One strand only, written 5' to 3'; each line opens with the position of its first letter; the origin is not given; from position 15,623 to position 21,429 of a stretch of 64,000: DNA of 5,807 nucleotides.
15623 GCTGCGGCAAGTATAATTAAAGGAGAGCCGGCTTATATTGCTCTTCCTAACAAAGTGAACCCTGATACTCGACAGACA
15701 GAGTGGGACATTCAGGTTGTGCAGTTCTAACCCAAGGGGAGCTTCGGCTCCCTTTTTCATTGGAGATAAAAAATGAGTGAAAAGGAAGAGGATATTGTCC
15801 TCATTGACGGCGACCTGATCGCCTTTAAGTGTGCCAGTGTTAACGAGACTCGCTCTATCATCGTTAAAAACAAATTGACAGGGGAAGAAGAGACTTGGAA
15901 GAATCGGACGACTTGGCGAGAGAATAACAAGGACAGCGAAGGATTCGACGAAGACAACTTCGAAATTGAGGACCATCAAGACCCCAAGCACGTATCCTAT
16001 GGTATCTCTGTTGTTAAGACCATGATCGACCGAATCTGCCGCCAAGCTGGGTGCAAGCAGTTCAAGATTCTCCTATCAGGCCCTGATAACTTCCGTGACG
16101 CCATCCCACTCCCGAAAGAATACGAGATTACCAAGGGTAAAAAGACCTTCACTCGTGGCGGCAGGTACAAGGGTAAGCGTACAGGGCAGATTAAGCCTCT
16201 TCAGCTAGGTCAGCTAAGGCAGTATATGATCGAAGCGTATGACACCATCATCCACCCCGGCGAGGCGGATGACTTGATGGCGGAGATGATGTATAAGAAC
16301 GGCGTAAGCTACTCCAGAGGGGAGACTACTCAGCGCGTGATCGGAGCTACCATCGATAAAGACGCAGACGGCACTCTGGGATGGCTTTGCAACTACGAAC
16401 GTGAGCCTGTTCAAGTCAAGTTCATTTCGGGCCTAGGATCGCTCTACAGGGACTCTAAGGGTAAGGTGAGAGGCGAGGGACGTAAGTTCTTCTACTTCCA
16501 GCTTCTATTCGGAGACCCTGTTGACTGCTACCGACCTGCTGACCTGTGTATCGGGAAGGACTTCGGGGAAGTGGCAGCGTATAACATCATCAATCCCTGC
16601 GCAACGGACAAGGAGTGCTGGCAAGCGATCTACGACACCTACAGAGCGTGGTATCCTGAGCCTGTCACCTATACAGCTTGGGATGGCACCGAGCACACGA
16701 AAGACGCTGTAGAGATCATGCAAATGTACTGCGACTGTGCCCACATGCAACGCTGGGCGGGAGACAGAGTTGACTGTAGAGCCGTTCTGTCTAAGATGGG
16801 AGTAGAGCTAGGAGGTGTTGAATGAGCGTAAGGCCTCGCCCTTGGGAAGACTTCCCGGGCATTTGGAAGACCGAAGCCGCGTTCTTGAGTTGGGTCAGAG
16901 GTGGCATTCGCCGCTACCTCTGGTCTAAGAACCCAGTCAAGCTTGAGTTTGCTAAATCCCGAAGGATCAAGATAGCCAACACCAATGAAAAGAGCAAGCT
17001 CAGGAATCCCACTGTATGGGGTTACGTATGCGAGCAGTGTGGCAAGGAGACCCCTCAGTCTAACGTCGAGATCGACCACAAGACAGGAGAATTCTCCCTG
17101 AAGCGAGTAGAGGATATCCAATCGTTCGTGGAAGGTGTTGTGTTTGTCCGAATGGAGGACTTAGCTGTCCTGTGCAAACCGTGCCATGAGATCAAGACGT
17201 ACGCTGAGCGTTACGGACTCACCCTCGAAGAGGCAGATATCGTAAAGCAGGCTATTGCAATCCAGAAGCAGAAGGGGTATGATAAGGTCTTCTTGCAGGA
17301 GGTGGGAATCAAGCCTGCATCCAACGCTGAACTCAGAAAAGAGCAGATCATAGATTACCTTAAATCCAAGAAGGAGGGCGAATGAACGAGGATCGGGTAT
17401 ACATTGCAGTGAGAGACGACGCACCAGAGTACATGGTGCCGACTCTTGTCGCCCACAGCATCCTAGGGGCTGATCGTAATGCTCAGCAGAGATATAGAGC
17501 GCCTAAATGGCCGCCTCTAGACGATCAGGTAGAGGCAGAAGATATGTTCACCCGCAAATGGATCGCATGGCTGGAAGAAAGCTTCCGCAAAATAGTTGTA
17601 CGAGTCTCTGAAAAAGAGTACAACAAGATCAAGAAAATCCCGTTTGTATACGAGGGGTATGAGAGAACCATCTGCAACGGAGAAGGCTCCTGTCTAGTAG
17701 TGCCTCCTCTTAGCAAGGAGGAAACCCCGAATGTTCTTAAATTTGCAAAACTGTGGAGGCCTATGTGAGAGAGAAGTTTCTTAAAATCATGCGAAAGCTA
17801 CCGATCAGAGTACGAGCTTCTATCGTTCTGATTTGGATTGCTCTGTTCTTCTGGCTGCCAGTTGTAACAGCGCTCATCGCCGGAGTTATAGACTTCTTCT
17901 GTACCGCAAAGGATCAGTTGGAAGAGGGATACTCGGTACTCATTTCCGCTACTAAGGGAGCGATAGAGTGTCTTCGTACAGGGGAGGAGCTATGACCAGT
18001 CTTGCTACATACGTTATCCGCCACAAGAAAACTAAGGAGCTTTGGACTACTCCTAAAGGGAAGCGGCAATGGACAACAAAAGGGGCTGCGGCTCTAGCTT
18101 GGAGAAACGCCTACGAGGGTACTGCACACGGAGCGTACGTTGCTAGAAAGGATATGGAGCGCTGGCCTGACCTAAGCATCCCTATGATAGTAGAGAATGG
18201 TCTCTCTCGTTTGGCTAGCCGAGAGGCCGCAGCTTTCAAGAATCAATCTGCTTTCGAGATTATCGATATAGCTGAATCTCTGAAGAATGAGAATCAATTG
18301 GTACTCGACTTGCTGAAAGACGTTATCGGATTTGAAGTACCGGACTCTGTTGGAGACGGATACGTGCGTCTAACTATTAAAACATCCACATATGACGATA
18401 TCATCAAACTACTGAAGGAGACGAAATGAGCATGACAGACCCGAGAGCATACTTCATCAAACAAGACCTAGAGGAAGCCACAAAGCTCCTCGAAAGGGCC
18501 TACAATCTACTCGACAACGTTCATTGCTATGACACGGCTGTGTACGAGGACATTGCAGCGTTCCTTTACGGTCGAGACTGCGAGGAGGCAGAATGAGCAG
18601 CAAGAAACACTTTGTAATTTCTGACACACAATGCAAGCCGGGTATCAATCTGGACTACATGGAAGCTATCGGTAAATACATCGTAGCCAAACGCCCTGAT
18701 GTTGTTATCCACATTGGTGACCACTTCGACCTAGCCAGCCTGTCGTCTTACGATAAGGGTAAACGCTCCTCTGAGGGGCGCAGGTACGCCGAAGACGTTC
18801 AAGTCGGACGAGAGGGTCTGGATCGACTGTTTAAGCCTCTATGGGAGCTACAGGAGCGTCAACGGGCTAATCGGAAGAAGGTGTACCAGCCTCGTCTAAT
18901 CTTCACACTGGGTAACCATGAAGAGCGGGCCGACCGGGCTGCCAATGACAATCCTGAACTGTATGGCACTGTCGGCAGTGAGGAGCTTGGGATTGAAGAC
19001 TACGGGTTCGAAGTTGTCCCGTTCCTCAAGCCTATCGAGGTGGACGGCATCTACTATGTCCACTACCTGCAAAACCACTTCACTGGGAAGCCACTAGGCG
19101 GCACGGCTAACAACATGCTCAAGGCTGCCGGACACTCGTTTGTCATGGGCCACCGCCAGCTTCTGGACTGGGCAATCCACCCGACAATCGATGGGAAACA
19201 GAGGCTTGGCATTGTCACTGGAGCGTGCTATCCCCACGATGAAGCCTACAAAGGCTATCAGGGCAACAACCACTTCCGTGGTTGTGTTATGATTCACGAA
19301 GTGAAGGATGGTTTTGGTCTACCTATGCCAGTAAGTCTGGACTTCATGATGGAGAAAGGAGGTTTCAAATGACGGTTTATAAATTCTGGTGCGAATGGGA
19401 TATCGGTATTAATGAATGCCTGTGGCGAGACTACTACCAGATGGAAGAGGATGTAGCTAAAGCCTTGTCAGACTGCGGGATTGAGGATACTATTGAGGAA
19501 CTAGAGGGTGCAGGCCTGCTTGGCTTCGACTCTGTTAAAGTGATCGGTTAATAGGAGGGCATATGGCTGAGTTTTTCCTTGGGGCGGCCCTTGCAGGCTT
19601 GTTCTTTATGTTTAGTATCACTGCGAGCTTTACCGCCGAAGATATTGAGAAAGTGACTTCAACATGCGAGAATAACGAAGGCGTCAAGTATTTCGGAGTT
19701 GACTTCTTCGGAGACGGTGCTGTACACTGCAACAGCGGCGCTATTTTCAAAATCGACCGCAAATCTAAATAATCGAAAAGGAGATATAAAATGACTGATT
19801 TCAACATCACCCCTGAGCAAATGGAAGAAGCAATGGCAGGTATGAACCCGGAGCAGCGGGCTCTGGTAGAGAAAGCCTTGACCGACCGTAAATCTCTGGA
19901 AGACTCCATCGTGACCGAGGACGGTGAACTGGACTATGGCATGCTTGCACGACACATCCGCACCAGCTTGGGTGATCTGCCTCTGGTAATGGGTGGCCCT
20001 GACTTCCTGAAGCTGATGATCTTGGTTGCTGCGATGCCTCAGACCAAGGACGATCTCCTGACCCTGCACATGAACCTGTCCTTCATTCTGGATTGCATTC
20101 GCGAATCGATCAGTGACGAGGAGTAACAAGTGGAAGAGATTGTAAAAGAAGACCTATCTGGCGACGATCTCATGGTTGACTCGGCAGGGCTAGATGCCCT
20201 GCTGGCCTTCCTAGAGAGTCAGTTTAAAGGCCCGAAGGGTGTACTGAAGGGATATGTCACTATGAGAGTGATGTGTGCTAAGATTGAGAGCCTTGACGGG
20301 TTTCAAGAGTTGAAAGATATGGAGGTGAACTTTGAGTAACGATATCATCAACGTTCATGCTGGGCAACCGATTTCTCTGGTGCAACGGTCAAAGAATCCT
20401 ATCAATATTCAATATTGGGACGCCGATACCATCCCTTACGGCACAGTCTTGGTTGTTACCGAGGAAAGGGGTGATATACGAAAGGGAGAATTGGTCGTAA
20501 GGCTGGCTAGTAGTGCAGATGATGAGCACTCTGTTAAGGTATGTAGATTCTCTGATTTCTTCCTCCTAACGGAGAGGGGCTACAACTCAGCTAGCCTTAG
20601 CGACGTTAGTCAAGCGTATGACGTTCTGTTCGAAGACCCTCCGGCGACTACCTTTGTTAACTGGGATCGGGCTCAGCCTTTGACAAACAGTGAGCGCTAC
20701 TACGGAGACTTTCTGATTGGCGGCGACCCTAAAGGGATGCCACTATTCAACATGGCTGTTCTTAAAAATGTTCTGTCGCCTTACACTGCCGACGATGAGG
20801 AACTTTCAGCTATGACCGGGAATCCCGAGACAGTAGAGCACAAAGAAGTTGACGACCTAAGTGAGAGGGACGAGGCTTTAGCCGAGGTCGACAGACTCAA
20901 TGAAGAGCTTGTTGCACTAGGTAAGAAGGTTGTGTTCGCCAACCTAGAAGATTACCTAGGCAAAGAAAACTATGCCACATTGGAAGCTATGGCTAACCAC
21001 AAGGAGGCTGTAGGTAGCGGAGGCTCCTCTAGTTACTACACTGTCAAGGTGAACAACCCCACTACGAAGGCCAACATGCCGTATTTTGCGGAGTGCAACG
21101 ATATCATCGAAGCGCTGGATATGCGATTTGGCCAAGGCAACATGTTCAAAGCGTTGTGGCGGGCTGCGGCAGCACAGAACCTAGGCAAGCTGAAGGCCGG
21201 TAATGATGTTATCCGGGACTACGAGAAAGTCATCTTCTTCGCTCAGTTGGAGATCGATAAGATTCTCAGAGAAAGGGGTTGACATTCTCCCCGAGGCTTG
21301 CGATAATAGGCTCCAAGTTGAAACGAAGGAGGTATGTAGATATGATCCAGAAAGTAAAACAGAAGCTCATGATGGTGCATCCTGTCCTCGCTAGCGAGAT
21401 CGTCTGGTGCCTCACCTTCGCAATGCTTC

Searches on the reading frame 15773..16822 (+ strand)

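Call 71: search_protein_families(library=phrogs, proteins=[window:15773-16822:+], max_evalue=0.00001)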
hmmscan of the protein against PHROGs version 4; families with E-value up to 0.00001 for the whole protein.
window:15773-16822:+ (350 aa): 1 family
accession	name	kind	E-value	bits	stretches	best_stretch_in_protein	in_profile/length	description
phrog_107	-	DNA, RNA and nucleotide metabolism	1.9e-69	236.2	1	3-345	116-379/542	exonuclease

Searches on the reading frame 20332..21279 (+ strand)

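Call 71: search_protein_families(library=phrogs, proteins=[window:20332-21279:+], max_evalue=0.00001)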
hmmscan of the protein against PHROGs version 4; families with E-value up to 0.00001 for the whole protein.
window:20332-21279:+ (316 aa): 6 families
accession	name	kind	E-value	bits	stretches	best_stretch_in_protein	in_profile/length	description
phrog_7063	-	other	3.2e-214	711.1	1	1-316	1-316/316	3'-phosphatase, 5'-polynucleotide kinase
phrog_4521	-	unknown function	1.6e-33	117.7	1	202-310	308-413/423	-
phrog_35442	-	unknown function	4.5e-25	89.5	1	223-304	97-180/192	-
phrog_9919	-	unknown function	1e-23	85.4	1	229-305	5-80/157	-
phrog_37456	-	unknown function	3.8e-20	73.7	1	229-305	6-81/202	-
phrog_27924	-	unknown function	9.8e-17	62.5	1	212-314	70-172/174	-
